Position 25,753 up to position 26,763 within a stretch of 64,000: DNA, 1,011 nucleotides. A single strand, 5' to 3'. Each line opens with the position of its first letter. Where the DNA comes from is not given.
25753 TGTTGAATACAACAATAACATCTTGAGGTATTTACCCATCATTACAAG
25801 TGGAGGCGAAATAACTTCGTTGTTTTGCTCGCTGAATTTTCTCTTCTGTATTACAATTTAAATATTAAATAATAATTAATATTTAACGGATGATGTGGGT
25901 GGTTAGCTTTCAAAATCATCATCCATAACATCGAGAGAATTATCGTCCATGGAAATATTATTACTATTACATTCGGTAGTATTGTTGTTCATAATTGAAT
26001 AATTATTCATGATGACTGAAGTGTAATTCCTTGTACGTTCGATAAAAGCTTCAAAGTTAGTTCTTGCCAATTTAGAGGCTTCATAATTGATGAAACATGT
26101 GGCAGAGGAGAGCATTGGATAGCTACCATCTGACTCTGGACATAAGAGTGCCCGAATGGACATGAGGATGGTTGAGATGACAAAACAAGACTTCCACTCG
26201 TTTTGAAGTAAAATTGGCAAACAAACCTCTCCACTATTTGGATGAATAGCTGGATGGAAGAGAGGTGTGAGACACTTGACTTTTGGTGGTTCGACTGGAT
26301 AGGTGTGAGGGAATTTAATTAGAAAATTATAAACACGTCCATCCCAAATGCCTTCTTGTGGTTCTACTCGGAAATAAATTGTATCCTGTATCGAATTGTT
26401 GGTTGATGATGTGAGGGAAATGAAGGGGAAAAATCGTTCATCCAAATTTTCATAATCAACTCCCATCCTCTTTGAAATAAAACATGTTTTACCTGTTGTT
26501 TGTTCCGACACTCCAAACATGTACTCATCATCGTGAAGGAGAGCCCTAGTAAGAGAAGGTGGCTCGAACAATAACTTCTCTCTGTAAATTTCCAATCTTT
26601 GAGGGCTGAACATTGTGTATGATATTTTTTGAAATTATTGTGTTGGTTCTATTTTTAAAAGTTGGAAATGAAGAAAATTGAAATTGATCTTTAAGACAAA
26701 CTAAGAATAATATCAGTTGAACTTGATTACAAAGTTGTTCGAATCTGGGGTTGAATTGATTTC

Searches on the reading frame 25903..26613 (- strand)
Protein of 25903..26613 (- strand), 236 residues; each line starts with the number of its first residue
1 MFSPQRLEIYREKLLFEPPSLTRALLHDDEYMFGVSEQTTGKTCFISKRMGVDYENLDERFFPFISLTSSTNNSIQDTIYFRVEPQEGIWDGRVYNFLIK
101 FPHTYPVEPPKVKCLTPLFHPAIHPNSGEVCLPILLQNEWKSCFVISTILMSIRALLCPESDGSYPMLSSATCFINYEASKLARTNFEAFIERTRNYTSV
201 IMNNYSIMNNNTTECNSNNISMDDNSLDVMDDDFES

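Call 28: search_protein_families(library=pfam, proteins=[window:25903-26613:-], max_evalue=0.001)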
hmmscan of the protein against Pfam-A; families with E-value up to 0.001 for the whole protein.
window:25903-26613:- (236 aa): 1 family
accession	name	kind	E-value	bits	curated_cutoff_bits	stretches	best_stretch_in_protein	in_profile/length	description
PF00179.31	UQ_con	-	2.7e-24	85.8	27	1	63-164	15-114/140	Ubiquitin-conjugating enzyme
